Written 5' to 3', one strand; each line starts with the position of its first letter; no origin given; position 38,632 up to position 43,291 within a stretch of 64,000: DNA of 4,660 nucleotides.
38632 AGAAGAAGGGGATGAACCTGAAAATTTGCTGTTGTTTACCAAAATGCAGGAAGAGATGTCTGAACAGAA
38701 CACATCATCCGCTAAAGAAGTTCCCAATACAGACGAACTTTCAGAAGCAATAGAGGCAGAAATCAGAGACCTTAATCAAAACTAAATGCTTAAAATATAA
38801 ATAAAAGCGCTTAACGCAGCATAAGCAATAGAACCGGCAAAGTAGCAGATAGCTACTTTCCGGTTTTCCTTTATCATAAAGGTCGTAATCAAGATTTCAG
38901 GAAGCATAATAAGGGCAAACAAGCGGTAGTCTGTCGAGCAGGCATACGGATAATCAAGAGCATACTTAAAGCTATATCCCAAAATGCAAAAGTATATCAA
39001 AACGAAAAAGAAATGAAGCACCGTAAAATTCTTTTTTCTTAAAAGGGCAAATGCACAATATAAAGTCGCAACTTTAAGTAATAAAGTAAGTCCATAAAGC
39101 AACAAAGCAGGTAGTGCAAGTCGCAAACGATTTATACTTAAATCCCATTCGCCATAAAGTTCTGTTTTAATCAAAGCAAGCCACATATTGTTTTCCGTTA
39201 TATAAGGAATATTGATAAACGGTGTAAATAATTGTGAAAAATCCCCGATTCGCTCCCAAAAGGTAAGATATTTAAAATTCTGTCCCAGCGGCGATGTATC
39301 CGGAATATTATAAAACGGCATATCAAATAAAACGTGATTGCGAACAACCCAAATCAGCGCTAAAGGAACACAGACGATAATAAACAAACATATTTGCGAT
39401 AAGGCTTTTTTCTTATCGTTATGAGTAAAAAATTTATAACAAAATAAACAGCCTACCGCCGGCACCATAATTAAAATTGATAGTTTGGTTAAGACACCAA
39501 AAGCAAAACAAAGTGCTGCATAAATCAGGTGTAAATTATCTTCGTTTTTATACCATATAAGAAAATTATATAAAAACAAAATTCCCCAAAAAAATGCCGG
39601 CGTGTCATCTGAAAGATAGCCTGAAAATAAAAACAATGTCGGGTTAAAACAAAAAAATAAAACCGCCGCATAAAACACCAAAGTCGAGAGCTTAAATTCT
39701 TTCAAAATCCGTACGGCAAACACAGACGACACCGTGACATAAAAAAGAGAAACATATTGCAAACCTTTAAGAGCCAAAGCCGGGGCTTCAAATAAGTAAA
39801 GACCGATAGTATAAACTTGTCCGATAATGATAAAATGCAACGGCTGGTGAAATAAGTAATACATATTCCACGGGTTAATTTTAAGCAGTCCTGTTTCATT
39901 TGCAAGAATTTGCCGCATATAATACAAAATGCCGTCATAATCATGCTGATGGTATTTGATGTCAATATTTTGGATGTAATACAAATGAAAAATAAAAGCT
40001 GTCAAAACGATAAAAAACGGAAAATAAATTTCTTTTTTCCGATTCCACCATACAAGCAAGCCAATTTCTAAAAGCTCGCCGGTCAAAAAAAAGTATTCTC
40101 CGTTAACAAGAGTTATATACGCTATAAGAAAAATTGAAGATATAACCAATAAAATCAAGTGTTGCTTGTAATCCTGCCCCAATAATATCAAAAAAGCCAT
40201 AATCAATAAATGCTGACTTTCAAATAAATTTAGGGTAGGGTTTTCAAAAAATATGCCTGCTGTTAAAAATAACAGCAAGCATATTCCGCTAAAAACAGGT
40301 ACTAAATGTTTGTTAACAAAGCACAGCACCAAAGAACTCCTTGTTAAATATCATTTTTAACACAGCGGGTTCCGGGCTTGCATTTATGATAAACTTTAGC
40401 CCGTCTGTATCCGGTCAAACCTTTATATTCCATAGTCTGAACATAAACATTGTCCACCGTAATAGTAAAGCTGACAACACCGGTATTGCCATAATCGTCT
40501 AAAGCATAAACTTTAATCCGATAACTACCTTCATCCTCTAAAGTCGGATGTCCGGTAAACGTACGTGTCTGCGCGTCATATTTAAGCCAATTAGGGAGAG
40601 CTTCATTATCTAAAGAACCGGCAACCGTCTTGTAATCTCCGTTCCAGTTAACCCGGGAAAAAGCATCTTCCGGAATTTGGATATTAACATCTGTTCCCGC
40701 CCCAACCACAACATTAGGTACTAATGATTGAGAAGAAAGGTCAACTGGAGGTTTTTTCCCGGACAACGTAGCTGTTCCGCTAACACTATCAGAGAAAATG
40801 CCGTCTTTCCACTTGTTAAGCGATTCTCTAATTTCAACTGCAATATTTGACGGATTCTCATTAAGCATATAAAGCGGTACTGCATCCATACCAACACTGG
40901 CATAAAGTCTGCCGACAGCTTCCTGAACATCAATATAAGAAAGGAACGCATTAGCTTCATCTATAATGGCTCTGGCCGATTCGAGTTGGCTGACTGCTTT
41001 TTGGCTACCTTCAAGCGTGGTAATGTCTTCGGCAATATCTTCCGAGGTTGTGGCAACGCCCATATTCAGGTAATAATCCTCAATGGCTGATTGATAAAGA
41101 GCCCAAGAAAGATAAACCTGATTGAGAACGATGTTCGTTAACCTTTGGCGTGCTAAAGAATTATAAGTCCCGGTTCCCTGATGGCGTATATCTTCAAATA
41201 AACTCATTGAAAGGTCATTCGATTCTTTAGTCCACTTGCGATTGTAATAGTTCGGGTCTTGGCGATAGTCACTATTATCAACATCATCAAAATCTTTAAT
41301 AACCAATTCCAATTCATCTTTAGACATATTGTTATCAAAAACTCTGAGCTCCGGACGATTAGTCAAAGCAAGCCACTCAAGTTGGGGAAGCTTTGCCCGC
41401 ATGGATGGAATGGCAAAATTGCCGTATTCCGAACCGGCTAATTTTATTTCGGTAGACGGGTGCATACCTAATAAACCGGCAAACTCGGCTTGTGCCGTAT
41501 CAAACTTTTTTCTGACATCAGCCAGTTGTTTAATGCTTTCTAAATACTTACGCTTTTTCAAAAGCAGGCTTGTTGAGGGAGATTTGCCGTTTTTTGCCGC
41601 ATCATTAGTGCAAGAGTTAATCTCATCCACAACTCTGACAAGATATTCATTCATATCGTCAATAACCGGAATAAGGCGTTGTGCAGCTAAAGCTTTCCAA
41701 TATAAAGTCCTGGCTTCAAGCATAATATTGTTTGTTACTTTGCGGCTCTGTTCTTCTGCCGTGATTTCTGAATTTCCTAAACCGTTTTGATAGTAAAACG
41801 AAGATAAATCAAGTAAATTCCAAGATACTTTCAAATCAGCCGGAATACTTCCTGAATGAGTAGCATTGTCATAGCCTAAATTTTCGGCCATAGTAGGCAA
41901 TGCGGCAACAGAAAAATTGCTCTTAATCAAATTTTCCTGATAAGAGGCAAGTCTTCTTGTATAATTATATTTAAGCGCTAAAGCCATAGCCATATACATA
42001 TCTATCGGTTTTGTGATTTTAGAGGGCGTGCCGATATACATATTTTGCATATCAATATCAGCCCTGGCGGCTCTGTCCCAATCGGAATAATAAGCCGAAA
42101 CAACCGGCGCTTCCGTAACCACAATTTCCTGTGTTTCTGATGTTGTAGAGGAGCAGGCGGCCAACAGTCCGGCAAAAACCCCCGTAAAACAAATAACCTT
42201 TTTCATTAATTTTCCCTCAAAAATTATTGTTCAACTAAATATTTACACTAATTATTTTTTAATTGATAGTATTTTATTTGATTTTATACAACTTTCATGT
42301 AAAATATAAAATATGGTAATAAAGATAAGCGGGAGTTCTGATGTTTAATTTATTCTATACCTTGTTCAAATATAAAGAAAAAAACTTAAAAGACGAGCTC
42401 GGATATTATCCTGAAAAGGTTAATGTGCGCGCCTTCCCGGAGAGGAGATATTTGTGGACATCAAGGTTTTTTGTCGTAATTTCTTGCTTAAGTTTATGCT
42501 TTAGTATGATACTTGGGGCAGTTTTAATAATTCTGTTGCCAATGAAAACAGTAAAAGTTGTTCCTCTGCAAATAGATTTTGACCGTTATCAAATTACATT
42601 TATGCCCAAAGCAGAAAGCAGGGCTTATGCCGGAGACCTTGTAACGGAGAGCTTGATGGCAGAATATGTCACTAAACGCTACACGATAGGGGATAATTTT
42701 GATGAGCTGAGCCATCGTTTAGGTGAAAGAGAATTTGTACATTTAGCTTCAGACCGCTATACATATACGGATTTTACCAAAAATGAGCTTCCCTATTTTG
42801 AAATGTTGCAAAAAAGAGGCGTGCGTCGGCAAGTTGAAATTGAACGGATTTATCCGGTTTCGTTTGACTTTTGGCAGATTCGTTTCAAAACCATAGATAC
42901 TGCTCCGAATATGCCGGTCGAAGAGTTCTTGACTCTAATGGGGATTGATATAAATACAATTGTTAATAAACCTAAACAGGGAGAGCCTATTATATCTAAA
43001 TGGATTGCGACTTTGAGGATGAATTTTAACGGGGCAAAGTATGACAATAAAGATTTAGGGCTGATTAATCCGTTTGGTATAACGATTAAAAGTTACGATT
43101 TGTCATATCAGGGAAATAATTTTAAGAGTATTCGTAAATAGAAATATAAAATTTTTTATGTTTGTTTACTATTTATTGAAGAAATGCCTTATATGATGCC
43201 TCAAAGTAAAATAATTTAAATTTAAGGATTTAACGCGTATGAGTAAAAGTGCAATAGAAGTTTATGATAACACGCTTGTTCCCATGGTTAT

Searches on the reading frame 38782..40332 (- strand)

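Call 32: search_protein_families(library=pfam, proteins=[window:38782-40332:-], max_evalue=0.00001)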
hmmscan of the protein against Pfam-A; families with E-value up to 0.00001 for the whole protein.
window:38782-40332:- (516 aa): 0 families

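Call 57: search_protein_families(library=pfam, proteins=[window:38782-40332:-], max_evalue=1)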
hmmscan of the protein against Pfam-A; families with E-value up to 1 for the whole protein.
window:38782-40332:- (516 aa): 1 family
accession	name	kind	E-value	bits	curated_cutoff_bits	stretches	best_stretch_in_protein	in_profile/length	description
PF02366.24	PMT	-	1.5e-05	25.1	22.7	1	194-326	88-228/245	Dolichyl-phosphate-mannose-protein mannosyltransferase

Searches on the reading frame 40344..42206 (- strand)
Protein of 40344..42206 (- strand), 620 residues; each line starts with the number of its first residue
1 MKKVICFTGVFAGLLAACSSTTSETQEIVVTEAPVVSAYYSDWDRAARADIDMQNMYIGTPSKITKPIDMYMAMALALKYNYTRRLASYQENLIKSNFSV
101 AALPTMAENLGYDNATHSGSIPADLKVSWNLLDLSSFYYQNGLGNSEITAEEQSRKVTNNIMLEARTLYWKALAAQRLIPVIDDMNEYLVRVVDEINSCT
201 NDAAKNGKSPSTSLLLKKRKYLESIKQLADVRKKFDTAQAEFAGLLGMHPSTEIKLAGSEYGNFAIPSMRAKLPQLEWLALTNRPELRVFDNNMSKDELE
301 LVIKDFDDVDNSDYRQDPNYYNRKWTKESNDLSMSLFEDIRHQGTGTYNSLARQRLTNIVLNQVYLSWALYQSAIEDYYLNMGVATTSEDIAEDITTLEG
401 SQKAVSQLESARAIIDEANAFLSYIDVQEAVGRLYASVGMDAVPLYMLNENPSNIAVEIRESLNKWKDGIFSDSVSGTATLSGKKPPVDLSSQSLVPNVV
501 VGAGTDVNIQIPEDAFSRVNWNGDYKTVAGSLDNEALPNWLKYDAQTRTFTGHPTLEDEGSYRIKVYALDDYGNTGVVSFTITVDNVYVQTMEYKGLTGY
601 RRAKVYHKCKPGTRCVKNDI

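Call 32: search_protein_families(library=pfam, proteins=[window:40344-42206:-], max_evalue=0.00001)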
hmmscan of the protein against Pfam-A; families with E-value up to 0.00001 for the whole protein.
window:40344-42206:- (620 aa): 1 family
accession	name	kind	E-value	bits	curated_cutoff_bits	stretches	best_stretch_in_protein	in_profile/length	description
PF05345.18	He_PIG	-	5.9e-12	46.3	24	1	496-584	8-95/96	Putative Ig domain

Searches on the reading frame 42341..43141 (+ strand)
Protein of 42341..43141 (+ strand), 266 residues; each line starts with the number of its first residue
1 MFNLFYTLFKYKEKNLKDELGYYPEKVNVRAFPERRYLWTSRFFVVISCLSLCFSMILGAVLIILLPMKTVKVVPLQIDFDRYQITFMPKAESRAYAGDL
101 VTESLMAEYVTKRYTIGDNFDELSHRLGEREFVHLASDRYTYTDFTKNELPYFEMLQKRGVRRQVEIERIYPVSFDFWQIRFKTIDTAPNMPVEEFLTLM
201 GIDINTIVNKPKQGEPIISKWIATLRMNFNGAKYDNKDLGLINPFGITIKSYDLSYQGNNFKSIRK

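Call 32: search_protein_families(library=pfam, proteins=[window:42341-43141:+], max_evalue=0.00001)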
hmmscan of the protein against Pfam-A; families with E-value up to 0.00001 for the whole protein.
window:42341-43141:+ (266 aa): 1 family
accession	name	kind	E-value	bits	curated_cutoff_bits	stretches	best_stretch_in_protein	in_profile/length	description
PF04335.19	VirB8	-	1e-12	48.8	23.2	1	44-192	20-169/213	VirB8 protein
